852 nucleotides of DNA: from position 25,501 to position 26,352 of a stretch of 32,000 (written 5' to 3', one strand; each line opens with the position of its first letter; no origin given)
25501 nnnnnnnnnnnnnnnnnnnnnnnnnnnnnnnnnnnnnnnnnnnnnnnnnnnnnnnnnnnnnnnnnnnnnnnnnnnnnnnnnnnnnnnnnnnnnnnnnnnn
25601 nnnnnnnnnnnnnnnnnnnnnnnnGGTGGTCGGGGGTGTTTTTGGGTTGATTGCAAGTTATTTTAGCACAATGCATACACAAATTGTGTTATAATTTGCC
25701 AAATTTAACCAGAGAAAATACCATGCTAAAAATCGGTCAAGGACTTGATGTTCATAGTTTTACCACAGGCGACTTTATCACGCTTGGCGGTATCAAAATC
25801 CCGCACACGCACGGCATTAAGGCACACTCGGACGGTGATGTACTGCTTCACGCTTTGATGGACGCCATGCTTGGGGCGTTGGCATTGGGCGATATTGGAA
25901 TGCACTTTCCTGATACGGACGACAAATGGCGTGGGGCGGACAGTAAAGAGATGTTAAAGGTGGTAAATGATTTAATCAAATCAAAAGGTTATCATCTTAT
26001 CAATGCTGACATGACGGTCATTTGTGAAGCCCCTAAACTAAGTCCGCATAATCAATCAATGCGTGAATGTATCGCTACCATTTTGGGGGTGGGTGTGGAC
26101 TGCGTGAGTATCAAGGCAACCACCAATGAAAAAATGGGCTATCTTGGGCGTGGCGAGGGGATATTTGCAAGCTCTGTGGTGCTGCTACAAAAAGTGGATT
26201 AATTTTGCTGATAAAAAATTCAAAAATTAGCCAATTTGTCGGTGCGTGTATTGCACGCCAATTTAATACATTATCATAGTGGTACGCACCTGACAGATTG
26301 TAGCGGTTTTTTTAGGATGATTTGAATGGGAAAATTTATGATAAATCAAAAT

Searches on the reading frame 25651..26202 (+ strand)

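Call 14: search_protein_families(library=pfam, proteins=[window:25651-26202:+], max_evalue=0.001)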
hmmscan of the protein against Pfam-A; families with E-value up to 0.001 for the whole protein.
window:25651-26202:+ (183 aa): 1 family
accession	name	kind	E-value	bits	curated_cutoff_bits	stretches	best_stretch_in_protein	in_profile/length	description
PF02542.21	YgbB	-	1.2e-63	214.5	26.7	1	27-179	2-154/155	YgbB family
